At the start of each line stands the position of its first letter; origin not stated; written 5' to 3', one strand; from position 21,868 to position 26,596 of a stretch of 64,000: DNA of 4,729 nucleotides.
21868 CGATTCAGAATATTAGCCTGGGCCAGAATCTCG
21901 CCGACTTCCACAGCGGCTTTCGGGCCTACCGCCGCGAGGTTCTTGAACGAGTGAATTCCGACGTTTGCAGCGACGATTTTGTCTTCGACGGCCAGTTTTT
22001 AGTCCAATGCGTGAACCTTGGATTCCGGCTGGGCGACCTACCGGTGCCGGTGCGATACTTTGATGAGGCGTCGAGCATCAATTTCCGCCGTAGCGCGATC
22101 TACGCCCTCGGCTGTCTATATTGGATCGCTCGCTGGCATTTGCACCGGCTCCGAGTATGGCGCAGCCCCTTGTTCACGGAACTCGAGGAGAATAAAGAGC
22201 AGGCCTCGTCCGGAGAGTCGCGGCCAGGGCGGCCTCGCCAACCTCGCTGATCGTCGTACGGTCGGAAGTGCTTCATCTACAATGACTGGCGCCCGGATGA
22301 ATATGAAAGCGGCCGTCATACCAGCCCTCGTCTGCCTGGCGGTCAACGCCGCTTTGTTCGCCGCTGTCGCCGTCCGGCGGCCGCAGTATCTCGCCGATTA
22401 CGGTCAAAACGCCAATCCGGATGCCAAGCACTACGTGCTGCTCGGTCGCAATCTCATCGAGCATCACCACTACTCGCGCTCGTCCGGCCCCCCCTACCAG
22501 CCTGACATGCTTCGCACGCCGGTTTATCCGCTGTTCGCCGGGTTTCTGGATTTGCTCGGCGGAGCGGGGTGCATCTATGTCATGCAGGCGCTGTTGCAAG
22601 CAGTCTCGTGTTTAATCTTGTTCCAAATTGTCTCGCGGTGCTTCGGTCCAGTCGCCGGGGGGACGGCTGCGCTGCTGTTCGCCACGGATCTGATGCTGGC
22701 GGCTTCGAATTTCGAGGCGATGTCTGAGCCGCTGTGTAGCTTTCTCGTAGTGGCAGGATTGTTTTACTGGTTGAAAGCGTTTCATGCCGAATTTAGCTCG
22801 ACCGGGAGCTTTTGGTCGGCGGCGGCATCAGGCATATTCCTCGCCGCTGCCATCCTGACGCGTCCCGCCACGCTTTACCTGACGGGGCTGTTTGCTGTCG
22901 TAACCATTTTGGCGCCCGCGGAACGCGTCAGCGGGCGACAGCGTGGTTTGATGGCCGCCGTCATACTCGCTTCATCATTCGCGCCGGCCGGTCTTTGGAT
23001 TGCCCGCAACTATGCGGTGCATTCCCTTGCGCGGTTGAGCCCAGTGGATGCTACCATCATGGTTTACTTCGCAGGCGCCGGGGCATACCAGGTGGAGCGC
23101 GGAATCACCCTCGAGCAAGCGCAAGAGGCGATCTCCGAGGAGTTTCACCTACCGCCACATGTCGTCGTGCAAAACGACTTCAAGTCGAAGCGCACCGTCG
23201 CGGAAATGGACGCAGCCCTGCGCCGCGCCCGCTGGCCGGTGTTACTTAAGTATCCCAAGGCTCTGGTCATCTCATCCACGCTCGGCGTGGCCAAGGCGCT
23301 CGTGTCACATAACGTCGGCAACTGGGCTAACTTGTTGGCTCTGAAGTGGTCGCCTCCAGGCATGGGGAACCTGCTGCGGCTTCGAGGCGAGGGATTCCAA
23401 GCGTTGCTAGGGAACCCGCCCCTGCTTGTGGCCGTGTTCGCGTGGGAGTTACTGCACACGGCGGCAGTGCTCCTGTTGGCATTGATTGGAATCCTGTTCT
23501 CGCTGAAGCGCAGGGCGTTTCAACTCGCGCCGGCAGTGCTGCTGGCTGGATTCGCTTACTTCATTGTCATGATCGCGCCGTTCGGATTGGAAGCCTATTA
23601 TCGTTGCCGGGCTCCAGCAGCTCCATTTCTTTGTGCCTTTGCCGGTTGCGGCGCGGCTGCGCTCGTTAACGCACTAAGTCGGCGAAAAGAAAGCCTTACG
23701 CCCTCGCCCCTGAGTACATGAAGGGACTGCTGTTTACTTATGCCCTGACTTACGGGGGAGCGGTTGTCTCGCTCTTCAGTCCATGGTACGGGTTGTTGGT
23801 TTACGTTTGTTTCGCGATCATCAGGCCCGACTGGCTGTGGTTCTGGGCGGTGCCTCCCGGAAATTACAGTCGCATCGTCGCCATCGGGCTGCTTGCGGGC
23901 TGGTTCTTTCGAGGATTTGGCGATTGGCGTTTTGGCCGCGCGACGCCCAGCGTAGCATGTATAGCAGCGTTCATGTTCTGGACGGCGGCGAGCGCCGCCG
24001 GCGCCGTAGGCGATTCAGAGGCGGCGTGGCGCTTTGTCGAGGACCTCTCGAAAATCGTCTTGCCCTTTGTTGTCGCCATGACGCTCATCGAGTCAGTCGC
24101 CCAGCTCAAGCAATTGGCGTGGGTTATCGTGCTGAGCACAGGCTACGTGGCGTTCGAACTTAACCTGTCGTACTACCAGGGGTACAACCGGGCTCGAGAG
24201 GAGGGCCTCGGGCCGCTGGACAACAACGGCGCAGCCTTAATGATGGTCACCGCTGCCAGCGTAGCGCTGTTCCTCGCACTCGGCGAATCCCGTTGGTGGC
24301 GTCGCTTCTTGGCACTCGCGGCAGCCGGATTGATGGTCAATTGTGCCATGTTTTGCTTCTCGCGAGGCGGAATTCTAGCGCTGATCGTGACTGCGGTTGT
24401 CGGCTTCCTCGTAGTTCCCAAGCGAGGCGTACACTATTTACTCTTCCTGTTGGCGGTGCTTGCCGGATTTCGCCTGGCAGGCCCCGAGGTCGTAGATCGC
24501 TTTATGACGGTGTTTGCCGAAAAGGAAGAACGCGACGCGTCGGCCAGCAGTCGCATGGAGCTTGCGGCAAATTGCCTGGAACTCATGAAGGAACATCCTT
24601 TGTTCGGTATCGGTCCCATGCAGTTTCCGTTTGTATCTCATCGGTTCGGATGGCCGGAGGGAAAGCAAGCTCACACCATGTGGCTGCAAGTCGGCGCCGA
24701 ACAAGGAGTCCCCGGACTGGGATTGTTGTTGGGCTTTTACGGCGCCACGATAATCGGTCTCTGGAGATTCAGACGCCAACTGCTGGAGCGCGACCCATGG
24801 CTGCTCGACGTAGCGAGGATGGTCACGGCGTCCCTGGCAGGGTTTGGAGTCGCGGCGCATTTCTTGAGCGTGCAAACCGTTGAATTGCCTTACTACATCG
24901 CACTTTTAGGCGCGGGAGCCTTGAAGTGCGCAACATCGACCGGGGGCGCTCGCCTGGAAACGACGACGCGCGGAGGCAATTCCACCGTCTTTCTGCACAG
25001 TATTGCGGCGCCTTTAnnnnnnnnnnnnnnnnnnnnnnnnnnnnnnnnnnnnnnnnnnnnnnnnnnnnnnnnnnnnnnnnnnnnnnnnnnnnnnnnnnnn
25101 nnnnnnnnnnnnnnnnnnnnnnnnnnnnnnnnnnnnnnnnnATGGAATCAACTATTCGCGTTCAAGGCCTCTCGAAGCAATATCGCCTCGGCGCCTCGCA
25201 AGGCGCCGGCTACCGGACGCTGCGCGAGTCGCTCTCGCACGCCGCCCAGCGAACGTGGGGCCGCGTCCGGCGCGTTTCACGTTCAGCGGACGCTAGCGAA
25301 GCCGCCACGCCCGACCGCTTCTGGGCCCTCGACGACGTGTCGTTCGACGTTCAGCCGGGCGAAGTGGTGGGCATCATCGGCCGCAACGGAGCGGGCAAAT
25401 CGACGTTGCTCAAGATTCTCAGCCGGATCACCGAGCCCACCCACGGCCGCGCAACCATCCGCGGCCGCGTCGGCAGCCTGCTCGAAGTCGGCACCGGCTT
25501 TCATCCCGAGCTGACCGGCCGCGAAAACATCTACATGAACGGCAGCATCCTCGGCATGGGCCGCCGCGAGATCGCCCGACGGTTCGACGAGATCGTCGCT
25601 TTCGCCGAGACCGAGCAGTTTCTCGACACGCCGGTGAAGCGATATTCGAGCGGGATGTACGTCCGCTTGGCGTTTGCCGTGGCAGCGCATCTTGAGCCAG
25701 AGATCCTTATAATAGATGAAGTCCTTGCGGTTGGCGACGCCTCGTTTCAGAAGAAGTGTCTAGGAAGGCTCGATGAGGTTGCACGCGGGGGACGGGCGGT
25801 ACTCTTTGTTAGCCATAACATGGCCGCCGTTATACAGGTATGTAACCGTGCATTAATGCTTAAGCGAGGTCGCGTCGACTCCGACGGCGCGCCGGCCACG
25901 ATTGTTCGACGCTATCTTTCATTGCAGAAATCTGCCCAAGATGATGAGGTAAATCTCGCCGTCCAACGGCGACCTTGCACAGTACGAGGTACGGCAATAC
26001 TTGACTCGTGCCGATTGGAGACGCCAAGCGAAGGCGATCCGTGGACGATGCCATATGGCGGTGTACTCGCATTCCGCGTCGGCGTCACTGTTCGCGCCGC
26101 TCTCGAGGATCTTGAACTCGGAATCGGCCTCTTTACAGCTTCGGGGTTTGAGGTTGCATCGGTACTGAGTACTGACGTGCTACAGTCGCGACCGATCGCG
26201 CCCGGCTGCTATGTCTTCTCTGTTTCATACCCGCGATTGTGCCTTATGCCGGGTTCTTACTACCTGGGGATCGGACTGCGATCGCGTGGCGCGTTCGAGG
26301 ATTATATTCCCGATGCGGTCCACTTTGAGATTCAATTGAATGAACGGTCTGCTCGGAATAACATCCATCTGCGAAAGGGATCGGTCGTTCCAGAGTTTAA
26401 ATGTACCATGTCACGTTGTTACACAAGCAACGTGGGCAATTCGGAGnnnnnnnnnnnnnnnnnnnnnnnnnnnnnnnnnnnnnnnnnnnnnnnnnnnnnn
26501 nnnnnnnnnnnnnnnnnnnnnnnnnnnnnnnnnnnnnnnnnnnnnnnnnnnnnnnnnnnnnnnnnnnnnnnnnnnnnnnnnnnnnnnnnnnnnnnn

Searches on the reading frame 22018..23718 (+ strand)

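Call 46: search_protein_families(library=pfam, proteins=[window:22018-23718:+], max_evalue=0.0001)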
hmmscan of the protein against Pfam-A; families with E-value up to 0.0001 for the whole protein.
window:22018-23718:+ (567 aa): 1 family
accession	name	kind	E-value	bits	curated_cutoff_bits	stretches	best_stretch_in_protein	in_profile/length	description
PF13231.12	PMT_2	-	8.1e-06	26.6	26.1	1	185-327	23-160/160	Dolichyl-phosphate-mannose-protein mannosyltransferase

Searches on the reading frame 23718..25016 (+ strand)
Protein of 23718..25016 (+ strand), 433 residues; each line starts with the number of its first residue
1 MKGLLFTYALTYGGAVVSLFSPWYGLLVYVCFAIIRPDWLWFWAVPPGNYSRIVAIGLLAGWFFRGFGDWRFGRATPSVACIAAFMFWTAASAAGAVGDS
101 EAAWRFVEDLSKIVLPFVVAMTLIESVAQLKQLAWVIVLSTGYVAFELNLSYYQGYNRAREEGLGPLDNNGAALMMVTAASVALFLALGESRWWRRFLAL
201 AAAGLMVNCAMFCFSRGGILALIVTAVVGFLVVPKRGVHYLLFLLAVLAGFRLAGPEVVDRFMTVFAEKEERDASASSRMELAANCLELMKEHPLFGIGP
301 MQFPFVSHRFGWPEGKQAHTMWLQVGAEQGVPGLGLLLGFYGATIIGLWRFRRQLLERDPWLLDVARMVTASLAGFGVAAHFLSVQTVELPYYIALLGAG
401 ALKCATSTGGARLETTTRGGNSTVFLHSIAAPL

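Call 46: search_protein_families(library=pfam, proteins=[window:23718-25016:+], max_evalue=0.0001)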
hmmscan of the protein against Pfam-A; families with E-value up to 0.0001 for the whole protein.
window:23718-25016:+ (433 aa): 1 family
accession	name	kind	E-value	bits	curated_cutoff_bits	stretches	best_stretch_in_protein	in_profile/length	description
PF04932.20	Wzy_C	-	1.1e-19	71.2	31.7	1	202-337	2-148/149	O-Antigen ligase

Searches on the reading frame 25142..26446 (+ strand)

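Call 46: search_protein_families(library=pfam, proteins=[window:25142-26446:+], max_evalue=0.0001)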
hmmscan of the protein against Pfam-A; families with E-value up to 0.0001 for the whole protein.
window:25142-26446:+ (435 aa): 3 families
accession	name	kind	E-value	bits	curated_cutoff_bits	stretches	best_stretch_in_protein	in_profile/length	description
PF00005.33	ABC_tran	-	1.3e-23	84.6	25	1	63-194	1-135/137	ABC transporter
PF14524.12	Wzt_C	-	3.6e-08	33.9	30.4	1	291-400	16-131/143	Wzt C-terminal domain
PF13304.12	AAA_21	-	7.8e-07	29.9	27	0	76-96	2-22/304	AAA domain, putative AbiEii toxin, Type IV TA system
